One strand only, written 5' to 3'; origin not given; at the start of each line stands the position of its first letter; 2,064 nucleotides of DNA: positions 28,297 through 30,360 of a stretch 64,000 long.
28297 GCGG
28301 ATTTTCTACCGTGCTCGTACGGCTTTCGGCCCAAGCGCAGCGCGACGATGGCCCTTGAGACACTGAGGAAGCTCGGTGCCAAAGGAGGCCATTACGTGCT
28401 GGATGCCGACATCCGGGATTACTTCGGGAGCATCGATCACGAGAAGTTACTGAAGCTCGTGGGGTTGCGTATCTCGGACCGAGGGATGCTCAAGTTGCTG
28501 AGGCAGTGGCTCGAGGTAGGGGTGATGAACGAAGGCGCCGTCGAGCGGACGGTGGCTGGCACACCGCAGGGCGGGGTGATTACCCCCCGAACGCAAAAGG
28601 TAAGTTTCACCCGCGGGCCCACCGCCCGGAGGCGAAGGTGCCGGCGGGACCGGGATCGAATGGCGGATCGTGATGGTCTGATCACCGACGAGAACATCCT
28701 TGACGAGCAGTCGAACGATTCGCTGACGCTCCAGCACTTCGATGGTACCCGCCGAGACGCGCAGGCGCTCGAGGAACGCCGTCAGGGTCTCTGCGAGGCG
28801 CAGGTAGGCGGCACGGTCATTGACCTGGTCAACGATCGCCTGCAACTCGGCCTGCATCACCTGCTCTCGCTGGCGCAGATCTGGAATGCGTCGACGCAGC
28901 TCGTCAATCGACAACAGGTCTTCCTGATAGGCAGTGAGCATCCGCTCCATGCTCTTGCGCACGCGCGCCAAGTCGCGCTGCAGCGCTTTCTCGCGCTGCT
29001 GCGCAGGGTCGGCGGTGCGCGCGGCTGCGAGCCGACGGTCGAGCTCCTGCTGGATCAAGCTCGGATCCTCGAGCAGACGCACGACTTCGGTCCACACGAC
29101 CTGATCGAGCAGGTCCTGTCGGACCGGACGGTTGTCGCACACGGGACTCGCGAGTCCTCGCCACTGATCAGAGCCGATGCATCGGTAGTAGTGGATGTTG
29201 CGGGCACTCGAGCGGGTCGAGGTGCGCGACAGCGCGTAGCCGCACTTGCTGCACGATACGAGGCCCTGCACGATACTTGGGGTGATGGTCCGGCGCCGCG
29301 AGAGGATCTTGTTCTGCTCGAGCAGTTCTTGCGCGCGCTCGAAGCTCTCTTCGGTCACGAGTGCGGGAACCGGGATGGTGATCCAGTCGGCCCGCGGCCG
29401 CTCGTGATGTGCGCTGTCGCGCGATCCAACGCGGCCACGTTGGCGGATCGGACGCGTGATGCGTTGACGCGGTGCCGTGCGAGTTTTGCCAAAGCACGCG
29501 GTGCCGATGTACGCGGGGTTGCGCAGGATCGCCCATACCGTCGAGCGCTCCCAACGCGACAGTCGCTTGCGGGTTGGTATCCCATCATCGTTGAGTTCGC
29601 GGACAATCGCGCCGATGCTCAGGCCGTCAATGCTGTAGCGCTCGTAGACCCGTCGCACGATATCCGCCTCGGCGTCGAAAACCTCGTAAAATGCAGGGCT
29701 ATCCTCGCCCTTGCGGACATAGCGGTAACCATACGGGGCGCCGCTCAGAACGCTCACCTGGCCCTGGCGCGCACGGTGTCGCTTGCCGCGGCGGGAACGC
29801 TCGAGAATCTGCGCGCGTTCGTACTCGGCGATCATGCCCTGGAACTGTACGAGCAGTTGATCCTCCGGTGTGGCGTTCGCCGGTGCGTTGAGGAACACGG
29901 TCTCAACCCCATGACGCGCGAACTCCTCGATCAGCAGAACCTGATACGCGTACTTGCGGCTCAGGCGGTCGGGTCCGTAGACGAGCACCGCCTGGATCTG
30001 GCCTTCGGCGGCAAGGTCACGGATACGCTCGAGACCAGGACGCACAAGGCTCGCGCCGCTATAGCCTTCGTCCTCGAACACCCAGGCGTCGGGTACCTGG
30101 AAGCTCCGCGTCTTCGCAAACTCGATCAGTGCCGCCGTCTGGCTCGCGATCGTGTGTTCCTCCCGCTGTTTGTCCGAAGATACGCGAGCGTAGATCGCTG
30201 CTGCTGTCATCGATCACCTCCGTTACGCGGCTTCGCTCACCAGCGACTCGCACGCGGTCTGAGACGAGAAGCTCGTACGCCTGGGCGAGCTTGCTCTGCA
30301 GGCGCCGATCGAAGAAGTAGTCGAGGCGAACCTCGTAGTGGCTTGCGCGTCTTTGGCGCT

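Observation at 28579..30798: IS-sized large-serine-recombinase element with 29-bp perfect-type TIRs nested inside a group II intron RT gene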

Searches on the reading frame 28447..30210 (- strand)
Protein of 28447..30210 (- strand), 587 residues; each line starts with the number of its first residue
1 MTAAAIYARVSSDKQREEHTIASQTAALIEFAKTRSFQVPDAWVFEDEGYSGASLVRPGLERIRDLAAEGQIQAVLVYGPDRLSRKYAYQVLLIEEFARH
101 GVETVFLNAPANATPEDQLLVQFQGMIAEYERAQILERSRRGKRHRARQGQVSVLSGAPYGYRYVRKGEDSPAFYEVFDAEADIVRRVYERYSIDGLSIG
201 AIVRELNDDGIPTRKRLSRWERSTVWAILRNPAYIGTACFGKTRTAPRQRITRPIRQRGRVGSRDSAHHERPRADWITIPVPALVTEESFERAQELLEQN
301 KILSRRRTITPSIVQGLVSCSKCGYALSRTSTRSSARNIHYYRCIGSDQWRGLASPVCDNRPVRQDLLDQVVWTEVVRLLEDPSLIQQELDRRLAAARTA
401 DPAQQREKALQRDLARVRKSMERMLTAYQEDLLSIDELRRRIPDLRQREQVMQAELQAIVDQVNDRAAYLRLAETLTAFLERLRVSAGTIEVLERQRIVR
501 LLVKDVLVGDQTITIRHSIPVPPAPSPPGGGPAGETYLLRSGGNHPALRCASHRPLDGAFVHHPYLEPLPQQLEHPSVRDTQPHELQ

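Call 6: search_protein_families(library=pfam, proteins=[window:28447-30210:-], max_evalue=0.01)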
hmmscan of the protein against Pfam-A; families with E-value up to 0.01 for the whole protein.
window:28447-30210:- (587 aa): 3 families
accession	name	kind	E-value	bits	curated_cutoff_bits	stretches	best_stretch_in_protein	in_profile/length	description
PF00239.26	Resolvase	-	7.2e-34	117.4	23.3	1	4-151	1-144/145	Resolvase, N terminal domain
PF07508.19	Recombinase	-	2.1e-23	82.9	21.1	1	180-300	2-102/102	Recombinase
PF13408.12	Zn_ribbon_recom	-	8.4e-10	39.3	25.3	1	315-376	3-57/58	Recombinase zinc beta ribbon domain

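Call 7: find_homologous_proteins(query=window:28582-30210:-, max_evalue=1e-20)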
Query window:28582-30210:- (543 aa): 8000 proteins with E <= 1e-20 among 8000 candidates; the best 120 are listed.
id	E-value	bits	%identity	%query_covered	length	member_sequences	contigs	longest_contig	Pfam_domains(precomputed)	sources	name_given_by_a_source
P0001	0.0e+0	1192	100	100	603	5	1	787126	PF07508.20,PF00239.27,PF13408.13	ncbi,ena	-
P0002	0.0e+0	1108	94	100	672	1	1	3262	PF07508.20,PF00239.27,PF13408.13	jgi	jgi:site-specific DNA recombinase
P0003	0.0e+0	1102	92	100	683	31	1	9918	PF07508.20,PF00239.27,PF13408.13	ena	-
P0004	0.0e+0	1088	91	100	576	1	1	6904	PF07508.20,PF00239.27,PF13408.13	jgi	jgi:site-specific DNA recombinase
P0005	0.0e+0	1069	89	100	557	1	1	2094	PF07508.20,PF00239.27,PF13408.13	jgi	jgi:site-specific DNA recombinase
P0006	0.0e+0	1059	89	100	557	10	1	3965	PF07508.20,PF00239.27,PF13408.13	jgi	jgi:site-specific DNA recombinase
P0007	5.6e-280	947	79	100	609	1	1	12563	PF07508.20,PF00239.27,PF13408.13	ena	-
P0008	2.7e-278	942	78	100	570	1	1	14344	PF07508.20,PF00239.27,PF13408.13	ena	-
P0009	1.5e-277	939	78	100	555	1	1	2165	PF07508.20,PF00239.27,PF13408.13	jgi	jgi:site-specific DNA recombinase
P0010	4.7e-277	938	78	100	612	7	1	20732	PF07508.20,PF00239.27,PF13408.13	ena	-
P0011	5.4e-277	938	77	100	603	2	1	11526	PF07508.20,PF00239.27,PF13408.13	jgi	-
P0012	9.4e-277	937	77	100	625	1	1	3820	PF07508.20,PF00239.27,PF13408.13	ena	-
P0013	2.0e-276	936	76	100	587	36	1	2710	PF07508.20,PF00239.27,PF13408.13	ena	-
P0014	3.2e-276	935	76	100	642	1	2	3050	PF07508.20,PF00239.27,PF13408.13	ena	-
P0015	3.5e-276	935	78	100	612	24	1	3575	PF07508.20,PF00239.27,PF13408.13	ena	-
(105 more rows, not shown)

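Call 8: search_protein_families(library=ncbifam, proteins=[window:28582-30210:-], max_evalue=0.1)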
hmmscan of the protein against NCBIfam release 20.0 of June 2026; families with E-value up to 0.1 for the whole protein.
window:28582-30210:- (543 aa): 6 families
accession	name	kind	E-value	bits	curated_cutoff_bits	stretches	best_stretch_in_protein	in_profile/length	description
NF047343.1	SCCmet_CcrB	equivalog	5.8e-36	124.3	900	1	5-465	10-450/542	cassette chromosome recombinase CcrB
NF041201.1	recomb_XisF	equivalog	1.5e-28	99.9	375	1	7-347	4-326/465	fdxN element excision recombinase XisF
NF047347.1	SCCmet_CcrC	equivalog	1.7e-26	92.9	900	1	4-506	5-502/558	cassette chromosome recombinase CcrC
NF047344.1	SCCmet_CcrA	equivalog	1.4e-16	60.6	700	2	1-237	1-220/442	cassette chromosome recombinase CcrA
NF049883.1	resolv_YneB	equivalog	2.2e-12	46.9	175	1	4-149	2-145/211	YneB family resolvase-like protein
NF033518.0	transpos_IS607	equivalog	1.1e-08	34.8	110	1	4-115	56-159/187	IS607 family transposase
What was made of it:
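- Closest known: IS607 family. Different: The NCBIfam IS607 model scores 34.8 bits against a cut-off of 110 (call 8).
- Closest known: Phage and ICE serine integrases. Same: The best NCBIfam hits are CcrB and XisF, both far below cut-off (call 8).
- Gene-interrupting LSR elements such as skin (SpoIVCA) and the fdxN element (XisF) are known (own knowledge; the NCBIfam XisF model gives a sub-threshold hit, call 8).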

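Call 9: search_protein_families(library=phrogs, proteins=[window:28582-30210:-], max_evalue=0.1)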
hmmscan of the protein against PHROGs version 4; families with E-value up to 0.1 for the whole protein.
window:28582-30210:- (543 aa): 3 families
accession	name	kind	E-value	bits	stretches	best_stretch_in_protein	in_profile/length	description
phrog_95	-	integration and excision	9e-96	322.9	1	2-514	88-561/651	integrase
phrog_125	-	DNA, RNA and nucleotide metabolism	9.3e-30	105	1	2-249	20-220/254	DNA invertase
phrog_6620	-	integration and excision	2.6e-06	28.2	1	4-123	58-168/201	transposase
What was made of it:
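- PHROG 95 'integrase' is the best phage-family match (call 9).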

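Call 13: find_related_loci(query=A1, collection=genome_contigs, flank=4000)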
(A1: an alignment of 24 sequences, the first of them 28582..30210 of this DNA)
Query A1 (543 aa) in genome_contigs; peptide patterns used: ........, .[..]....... (x = any residue, [..] = any of these).
597 stretches matched a pattern (row limit reached: there are more); 497 encode a relative of the query (tblastn E <= 1e-3); the best 80 are kept; 79 distinct loci.
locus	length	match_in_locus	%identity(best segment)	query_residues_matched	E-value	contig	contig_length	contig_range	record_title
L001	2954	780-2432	75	1-542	0e+0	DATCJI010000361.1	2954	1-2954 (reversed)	MAG TPA_asm: Xanthobacteraceae bacterium isolate SMAG_U7066 k141_2281010, whole genome shotgun sequence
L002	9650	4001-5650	75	1-542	0e+0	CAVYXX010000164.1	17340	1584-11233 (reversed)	MAG: uncultured Alphaproteobacteria bacterium isolate MFD04967.bin.2.61 genome assembly, contig: contig_79660, whole gen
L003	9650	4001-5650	75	1-542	0e+0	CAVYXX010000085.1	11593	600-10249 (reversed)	MAG: uncultured Alphaproteobacteria bacterium isolate MFD04967.bin.2.61 genome assembly, contig: contig_37847, whole gen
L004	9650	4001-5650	75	1-542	0e+0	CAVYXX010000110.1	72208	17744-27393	MAG: uncultured Alphaproteobacteria bacterium isolate MFD04967.bin.2.61 genome assembly, contig: contig_46451, whole gen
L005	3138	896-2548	75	1-542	0e+0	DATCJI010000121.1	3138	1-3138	MAG TPA_asm: Xanthobacteraceae bacterium isolate SMAG_U7066 k141_2427331, whole genome shotgun sequence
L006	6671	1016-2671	74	1-542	0e+0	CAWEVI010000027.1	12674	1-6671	MAG: uncultured Alphaproteobacteria bacterium isolate MFD05521.bin.2.221 genome assembly, contig: contig_30413, whole ge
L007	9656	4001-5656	74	1-542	0e+0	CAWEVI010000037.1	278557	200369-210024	MAG: uncultured Alphaproteobacteria bacterium isolate MFD05521.bin.2.221 genome assembly, contig: contig_43139, whole ge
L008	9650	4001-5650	75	1-542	0e+0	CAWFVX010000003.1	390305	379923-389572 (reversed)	MAG: uncultured Alphaproteobacteria bacterium isolate MFD04967.bin.1.52 genome assembly, contig: contig_13287, whole gen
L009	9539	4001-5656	72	1-542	0e+0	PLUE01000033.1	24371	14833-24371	MAG: Gammaproteobacteria bacterium isolate bog_1223 73.20120700_S1D.105_contig_75831, whole genome shotgun sequence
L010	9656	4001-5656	73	1-542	0e+0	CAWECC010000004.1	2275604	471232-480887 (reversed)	MAG: uncultured Gammaproteobacteria bacterium isolate MFD04540.bin.2.79 genome assembly, contig: contig_2859, whole geno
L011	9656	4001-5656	72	1-542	0e+0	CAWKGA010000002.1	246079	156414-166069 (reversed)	MAG: uncultured Gammaproteobacteria bacterium isolate MFD03399.bin.1.170 genome assembly, contig: contig_14310, whole ge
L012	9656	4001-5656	73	1-542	0e+0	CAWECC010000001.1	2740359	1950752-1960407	MAG: uncultured Gammaproteobacteria bacterium isolate MFD04540.bin.2.79 genome assembly, contig: contig_1513, whole geno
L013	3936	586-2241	70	1-542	0e+0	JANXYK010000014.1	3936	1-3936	MAG: Gammaproteobacteria bacterium isolate GL140_3_metabat_371 GL140_3_k141_634956, whole genome shotgun sequence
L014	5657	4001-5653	72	1-542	0e+0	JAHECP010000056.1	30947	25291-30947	MAG: Acidobacteria bacterium isolate Ww172 NODE_2391_length_30947_cov_12.593201, whole genome shotgun sequence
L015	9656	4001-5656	71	1-542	0e+0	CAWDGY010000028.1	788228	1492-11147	MAG: uncultured Gammaproteobacteria bacterium isolate MFD05705.bin.2.153 genome assembly, contig: contig_9733, whole gen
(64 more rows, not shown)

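Call 24: list_cluster_members(proteins=[P0001, window:28447-30210:-])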
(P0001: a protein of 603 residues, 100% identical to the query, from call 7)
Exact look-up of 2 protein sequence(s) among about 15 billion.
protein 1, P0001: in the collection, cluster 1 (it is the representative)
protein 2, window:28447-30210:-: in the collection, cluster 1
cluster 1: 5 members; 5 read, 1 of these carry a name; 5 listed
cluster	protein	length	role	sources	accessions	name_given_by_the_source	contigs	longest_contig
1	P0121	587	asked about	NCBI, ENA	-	-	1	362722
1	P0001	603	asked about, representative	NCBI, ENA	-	-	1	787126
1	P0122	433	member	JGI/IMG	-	site-specific DNA recombinase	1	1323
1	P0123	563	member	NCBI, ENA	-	-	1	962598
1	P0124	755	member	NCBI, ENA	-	-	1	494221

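Call 28: find_encoding_contigs(protein=P0001, flank=4000, max_places=3)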
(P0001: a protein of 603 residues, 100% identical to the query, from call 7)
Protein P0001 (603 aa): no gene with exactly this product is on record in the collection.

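Call 29: find_encoding_contigs(protein=P0123, flank=4000, max_places=3)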
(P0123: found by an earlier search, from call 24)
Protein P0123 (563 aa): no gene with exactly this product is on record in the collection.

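Call 30: find_encoding_contigs(protein=P0124, flank=4000, max_places=3)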
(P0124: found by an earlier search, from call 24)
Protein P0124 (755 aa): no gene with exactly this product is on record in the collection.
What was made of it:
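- DNA of the three other copies in the source genome could not be fetched (calls 28-30).
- Tried and rejected: Fetching the DNA of the three other copies in the source assembly (P0001, P0123, P0124) failed: not on record (calls 28-30).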

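Call 32: search_dna_similar(query=window:28582-30210:-, collection=plasmids, mode=protein, max_evalue=1e-50, max_rows=30)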
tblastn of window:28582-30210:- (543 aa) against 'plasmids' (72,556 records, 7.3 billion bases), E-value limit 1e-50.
Records with a match: 51; places in all: 73; records where one place covers at least 80% of the query: 45.
Best place of each record, by identity: 60-80% 8; <60% 43.
By first word of the organism name: Rhizobium 9; Microvirga 9; Roseomonas 8; Streptomyces 4; Pseudomonas 4; Skermanella 3; Bradyrhizobium 2; Mesorhizobium 2; Methylocystis 2; Rhodococcus 1; and 7 more.
By predicted mobility (MOB-suite, as given by PLSDB): non-mobilizable 32; conjugative 11; mobilizable 8.
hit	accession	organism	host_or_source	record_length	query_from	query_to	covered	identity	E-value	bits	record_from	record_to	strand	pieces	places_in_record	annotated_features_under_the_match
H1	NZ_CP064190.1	Rhizobium sp. 007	Onobrychis viciifolia,cell culture,root ...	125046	1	543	100%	66.5%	0e+0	692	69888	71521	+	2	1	recombinase family protein (x2) | group II intron maturase-specific domain-containing protein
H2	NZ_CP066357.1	Bradyrhizobium elkanii USDA 76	Glycine max,DNA isolated from pure ...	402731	1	543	100%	66.3%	0e+0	655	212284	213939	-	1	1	recombinase family protein | reverse transcriptase domain-containing protein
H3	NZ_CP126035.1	Bradyrhizobium elkanii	Glycine max,soybean,root nodule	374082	1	543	100%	66.3%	0e+0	655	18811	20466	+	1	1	recombinase family protein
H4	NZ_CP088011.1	Rhizobium sp. T136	Melilotus albus,Cell culture,root nodule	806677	1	519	95%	69.4%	0e+0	699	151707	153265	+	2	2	recombinase family protein (x2)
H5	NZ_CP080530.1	Mesorhizobium sp. AR02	Oxytropis sp.,Cell culture,root nodule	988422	1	519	96%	68.8%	0e+0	682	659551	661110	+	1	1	recombinase family protein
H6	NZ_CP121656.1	Rhizobium sp. CB3171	Calliandra calothyrsus,cell culture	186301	1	460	85%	69.2%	0e+0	609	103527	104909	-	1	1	recombinase family protein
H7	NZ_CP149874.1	Rhizobium sp. T1473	-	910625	1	519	78%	71.8%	2e-99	624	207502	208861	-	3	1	recombinase family protein (x2) | hypothetical protein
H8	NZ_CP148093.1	Rhizobium sp. T1470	Medicago sativa,cell culture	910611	1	519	78%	71.8%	2e-99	624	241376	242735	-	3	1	recombinase family protein (x2) | hypothetical protein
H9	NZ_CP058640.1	Rhodococcus sp. ZPP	cell culture,soil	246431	1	519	96%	51.7%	8e-154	494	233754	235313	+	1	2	recombinase family protein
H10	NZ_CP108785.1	Embleya sp. NBC_00888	-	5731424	1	519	96%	51.7%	3e-149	481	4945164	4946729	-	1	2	none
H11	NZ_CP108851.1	Streptomyces sp. NBC_00842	-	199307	1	519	96%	51.2%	3e-155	498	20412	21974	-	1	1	none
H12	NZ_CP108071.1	Streptomyces sp. NBC_00271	-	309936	1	519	96%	50.9%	1e-152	490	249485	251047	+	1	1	recombinase family protein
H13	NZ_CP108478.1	Streptomyces mirabilis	-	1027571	1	519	96%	50.7%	6e-146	471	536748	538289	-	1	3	record has no annotation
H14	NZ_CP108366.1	Streptomyces sp. NBC_01340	-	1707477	1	519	96%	49.9%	4e-151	486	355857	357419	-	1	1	none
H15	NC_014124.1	Pseudomonas putida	-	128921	5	515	94%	41.4%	4e-86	345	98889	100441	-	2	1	recombinase family protein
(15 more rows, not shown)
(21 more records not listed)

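Call 33: get_annotated_region(hit=H2, flank=3500)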
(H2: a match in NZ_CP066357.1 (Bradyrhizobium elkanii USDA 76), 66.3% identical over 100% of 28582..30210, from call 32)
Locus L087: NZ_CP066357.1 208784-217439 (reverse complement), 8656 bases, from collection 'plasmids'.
description: Bradyrhizobium elkanii USDA 76 plasmid pUSDA76, complete sequence
organism: Bradyrhizobium elkanii USDA 76 (NCBI taxid 398525)
taxonomy: Bacteria; Pseudomonadota; Alphaproteobacteria; Hyphomicrobiales; Nitrobacteraceae; Bradyrhizobium; Bradyrhizobium elkanii; Bradyrhizobium elkanii USDA 76
host: -; source: Glycine max,DNA isolated from pure culture,root nodules; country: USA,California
typing (MOB-suite, as given by PLSDB): conjugative; replicon rep_cluster_506; relaxase MOBP,MOBP; mating-pair formation MPF_T
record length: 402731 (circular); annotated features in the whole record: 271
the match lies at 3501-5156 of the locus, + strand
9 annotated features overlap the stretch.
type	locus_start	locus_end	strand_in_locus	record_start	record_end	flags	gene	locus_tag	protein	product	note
CDS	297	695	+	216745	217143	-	-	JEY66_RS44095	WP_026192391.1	transposase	GO:0006313 - DNA transposition [Evidence IEA]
CDS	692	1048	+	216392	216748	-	tnpB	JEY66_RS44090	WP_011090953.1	IS66 family insertion sequence element accessory protein TnpB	-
CDS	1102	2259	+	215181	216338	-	-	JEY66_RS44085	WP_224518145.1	IS66 family transposase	-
CDS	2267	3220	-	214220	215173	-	-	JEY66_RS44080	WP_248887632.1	reverse transcriptase domain-containing protein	-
CDS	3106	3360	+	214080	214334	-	-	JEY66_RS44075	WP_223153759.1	ribbon-helix-helix protein, CopG family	GO:0006355 - regulation of DNA-templated transcription [Evidence IEA]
CDS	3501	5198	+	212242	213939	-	-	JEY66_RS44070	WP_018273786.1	recombinase family protein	GO:0006310 - DNA recombination [Evidence IEA]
CDS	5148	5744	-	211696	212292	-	-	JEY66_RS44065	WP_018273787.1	reverse transcriptase domain-containing protein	-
CDS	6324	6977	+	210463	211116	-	-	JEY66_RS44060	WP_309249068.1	IS66 family transposase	-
CDS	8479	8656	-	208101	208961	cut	-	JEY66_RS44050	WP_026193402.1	tyrosine-type recombinase/integrase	GO:0015074 - DNA integration [Evidence IEA]; GO:0006310 - DNA recombination [Evidence IEA]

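Call 34: get_annotated_region(hit=H12, flank=3500)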
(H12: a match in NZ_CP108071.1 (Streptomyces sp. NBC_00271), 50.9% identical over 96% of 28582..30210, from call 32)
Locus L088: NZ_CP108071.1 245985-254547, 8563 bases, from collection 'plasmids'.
description: Streptomyces sp. NBC_00271 plasmid unnamed1, complete sequence
organism: Streptomyces sp. NBC_00271 (NCBI taxid 2975697)
taxonomy: Bacteria; Actinomycetota; Actinomycetes; Kitasatosporales; Streptomycetaceae; Streptomyces; Streptomyces sp. NBC 00271
host: -; source: -; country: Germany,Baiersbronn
typing (MOB-suite, as given by PLSDB): mobilizable; replicon rep_cluster_43; relaxase MOBP
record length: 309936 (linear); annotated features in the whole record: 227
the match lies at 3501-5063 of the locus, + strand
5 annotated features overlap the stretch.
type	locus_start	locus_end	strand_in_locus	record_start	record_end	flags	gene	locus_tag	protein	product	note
CDS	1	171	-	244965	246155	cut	-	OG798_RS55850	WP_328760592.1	IS110 family transposase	-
CDS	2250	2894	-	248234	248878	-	-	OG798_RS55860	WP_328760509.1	group II intron maturase-specific domain-containing protein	-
CDS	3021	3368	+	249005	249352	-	-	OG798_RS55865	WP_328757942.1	hypothetical protein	-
CDS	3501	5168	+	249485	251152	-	-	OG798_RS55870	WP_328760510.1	recombinase family protein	GO:0006310 - DNA recombination [Evidence IEA]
CDS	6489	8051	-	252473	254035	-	-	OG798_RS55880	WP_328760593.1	ISL3 family transposase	-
